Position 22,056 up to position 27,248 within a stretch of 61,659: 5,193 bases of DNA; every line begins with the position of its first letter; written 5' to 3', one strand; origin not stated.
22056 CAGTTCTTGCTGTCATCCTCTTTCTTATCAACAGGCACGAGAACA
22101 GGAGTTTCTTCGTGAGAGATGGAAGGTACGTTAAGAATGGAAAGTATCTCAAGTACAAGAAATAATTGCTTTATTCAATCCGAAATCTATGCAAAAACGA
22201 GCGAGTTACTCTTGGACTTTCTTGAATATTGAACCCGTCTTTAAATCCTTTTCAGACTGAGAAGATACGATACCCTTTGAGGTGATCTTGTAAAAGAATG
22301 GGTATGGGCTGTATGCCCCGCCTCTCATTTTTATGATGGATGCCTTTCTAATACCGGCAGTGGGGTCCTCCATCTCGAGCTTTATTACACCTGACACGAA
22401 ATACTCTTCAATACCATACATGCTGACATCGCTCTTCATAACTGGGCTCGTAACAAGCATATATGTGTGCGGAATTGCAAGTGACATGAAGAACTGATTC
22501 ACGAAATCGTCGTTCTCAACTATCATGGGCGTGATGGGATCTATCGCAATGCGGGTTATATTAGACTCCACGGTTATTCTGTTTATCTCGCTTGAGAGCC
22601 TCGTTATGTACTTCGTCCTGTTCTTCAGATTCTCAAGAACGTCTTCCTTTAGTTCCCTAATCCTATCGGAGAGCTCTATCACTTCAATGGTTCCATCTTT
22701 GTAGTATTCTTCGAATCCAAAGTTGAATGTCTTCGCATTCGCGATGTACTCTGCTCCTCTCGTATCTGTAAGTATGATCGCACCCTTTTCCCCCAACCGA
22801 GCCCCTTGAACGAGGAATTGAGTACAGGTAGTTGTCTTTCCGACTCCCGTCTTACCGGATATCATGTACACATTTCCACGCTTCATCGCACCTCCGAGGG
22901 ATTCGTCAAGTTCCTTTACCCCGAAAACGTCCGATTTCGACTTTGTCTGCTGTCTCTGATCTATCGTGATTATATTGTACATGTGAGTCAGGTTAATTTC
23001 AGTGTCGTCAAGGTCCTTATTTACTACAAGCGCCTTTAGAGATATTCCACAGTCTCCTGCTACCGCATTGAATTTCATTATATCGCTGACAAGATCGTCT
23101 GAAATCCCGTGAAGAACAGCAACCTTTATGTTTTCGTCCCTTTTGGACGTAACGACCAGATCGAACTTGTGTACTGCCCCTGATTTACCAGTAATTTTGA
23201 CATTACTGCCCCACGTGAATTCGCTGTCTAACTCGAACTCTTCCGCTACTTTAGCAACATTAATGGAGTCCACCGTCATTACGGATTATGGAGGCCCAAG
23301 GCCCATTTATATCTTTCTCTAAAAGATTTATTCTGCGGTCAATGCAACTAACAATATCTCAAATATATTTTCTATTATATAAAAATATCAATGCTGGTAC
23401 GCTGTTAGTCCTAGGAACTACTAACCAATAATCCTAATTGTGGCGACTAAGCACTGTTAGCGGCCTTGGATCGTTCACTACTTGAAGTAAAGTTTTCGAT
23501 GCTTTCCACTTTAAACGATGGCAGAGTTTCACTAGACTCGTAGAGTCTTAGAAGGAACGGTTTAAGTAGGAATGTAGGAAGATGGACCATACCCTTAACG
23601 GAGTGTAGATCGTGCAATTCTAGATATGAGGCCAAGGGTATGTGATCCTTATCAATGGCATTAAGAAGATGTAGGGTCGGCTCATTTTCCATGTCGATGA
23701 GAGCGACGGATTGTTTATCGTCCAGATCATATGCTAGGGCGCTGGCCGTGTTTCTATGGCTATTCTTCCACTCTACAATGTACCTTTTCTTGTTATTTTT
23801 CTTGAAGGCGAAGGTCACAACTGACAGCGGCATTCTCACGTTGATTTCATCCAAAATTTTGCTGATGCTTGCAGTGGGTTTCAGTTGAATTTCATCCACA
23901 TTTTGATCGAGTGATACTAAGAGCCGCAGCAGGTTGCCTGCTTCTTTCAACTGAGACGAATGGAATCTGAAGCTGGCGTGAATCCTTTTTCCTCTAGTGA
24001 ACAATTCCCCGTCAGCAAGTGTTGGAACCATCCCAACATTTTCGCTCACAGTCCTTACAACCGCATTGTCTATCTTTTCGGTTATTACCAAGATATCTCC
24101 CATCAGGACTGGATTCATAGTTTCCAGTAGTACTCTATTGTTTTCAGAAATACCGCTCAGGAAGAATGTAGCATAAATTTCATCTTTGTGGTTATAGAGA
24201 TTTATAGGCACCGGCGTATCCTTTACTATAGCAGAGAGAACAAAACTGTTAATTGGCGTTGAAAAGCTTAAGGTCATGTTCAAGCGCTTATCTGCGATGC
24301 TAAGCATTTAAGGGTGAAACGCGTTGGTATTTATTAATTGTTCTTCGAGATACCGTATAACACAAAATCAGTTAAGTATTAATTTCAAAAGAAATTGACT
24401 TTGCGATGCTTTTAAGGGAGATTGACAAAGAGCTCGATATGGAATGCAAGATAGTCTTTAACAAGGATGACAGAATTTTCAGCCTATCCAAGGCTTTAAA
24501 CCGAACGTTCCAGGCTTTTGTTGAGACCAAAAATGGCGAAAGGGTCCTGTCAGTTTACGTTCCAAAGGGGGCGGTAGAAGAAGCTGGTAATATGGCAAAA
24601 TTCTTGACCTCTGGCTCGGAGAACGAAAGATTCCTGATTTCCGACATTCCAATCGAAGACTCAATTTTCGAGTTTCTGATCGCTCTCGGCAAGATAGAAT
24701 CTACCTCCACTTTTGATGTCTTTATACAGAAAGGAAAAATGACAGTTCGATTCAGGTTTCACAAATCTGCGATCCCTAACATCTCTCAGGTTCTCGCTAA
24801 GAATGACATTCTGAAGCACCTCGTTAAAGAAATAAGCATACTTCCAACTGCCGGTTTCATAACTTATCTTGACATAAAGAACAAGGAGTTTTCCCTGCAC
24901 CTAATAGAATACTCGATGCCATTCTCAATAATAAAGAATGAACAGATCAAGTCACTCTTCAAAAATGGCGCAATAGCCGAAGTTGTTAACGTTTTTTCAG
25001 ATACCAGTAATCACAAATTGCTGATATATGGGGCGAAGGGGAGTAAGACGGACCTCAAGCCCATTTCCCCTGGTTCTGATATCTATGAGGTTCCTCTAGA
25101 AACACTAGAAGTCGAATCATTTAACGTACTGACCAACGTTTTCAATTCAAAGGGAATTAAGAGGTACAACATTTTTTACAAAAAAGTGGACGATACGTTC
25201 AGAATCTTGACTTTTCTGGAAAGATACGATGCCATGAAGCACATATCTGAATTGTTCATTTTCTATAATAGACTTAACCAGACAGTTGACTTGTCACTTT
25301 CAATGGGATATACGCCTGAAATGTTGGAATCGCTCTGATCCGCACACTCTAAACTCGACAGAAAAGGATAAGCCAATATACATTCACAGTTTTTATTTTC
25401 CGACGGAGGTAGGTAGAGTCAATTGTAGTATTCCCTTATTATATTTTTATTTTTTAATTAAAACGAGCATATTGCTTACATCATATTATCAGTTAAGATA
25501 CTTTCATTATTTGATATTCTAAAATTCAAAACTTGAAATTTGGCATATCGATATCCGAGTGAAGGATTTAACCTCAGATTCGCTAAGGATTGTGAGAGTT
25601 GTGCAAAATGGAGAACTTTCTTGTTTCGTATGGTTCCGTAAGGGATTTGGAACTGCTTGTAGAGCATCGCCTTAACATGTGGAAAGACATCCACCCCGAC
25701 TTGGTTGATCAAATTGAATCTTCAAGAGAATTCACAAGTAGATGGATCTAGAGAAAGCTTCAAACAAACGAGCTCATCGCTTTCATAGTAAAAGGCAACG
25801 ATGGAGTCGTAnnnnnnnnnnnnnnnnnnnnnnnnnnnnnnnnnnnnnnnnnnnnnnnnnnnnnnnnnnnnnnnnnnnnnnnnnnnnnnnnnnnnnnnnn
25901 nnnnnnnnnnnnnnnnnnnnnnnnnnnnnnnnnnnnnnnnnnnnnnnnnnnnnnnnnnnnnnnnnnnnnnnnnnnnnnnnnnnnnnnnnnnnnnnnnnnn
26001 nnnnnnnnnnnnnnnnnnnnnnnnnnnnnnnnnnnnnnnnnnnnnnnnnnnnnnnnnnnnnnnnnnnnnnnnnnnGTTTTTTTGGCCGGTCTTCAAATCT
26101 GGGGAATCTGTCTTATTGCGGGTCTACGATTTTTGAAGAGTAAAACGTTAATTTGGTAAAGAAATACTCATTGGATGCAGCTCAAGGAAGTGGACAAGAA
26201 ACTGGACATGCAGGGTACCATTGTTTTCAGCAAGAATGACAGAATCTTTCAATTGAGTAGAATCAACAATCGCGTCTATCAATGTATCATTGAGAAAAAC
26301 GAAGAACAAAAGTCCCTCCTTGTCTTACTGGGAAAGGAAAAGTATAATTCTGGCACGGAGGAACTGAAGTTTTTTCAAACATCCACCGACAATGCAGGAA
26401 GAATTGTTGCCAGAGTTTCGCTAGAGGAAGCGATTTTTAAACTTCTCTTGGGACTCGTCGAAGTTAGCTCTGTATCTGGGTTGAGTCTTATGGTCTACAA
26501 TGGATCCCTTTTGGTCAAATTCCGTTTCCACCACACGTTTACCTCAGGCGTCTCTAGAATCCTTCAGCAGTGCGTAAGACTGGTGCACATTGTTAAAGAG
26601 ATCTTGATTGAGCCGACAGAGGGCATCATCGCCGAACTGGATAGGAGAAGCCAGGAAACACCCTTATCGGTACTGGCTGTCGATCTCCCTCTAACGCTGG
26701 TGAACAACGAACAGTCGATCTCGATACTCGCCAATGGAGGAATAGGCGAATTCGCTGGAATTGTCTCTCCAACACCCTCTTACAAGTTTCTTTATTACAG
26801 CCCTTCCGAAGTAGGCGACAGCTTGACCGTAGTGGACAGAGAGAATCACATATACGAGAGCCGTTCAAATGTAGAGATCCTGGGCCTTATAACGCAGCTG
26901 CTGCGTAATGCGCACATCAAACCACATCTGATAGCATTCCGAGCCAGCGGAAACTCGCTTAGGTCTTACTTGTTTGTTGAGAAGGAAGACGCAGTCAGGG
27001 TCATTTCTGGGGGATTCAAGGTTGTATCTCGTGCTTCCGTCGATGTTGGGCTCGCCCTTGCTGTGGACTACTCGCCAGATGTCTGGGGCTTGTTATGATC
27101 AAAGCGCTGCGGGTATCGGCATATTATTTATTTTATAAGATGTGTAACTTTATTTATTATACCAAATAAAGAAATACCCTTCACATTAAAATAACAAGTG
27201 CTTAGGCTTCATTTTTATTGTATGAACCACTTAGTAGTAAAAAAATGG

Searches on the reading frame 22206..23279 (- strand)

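Call 22: search_protein_families(library=pfam, proteins=[window:22206-23279:-], max_evalue=0.001)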
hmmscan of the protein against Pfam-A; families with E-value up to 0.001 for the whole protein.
window:22206-23279:- (357 aa): 3 families
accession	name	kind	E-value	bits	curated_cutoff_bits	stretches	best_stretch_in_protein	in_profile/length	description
PF06745.19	ATPase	-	7.7e-36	124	26.6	1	120-338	4-225/231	KaiC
PF02374.21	ArsA_ATPase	-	0.00016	21.4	24.3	0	137-203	3-67/305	Anion-transporting ATPase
PF02367.23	TsaE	-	0.00035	20.9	26.6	0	122-159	8-44/128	Threonylcarbamoyl adenosine biosynthesis protein TsaE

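Call 76: search_protein_families(library=pfam, proteins=[window:22206-23279:-], max_evalue=0.001)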
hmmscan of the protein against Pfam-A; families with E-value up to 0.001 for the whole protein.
window:22206-23279:- (357 aa): 3 families
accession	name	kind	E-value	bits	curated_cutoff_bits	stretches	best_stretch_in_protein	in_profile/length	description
PF06745.19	ATPase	-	7.7e-36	124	26.6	1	120-338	4-225/231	KaiC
PF02374.21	ArsA_ATPase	-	0.00016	21.4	24.3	0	137-203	3-67/305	Anion-transporting ATPase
PF02367.23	TsaE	-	0.00035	20.9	26.6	0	122-159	8-44/128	Threonylcarbamoyl adenosine biosynthesis protein TsaE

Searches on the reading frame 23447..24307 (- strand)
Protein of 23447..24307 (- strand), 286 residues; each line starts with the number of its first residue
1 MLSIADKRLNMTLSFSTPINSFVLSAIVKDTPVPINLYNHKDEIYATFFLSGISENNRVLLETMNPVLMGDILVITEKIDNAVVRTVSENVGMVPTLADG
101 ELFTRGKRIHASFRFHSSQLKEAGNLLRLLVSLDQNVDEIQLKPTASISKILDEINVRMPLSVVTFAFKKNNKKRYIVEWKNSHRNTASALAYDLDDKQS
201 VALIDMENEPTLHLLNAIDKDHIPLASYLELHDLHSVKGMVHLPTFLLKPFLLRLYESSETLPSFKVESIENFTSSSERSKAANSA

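Call 22: search_protein_families(library=pfam, proteins=[window:23447-24307:-], max_evalue=0.001)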
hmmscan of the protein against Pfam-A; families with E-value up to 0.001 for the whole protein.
window:23447-24307:- (286 aa): 1 family
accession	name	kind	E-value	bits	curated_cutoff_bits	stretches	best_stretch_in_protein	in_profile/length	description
PF19020.6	Ta1207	-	1.5e-28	100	26.3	1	23-257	12-274/277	Ta1207 family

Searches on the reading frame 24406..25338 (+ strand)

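Call 22: search_protein_families(library=pfam, proteins=[window:24406-25338:+], max_evalue=0.001)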
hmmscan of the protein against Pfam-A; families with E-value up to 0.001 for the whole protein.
window:24406-25338:+ (310 aa): 1 family
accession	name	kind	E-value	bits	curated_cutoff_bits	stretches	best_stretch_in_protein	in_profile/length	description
PF19020.6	Ta1207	-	5.4e-39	134.3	26.3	1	13-284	1-273/277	Ta1207 family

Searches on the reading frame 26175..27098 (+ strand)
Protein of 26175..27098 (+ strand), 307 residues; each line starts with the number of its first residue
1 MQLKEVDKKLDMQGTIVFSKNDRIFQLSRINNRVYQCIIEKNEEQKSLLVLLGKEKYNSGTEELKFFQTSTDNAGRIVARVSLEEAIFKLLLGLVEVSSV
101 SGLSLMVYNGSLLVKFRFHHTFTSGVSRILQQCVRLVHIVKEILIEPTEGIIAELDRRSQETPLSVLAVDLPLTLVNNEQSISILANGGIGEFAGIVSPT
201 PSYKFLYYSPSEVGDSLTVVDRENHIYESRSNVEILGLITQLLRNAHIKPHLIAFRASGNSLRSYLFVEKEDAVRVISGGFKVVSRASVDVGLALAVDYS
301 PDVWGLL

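Call 22: search_protein_families(library=pfam, proteins=[window:26175-27098:+], max_evalue=0.001)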
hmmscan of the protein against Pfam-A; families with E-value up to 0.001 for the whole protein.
window:26175-27098:+ (307 aa): 1 family
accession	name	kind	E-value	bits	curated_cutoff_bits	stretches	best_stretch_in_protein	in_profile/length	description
PF19020.6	Ta1207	-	1.2e-24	87.3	26.3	1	15-273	3-265/277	Ta1207 family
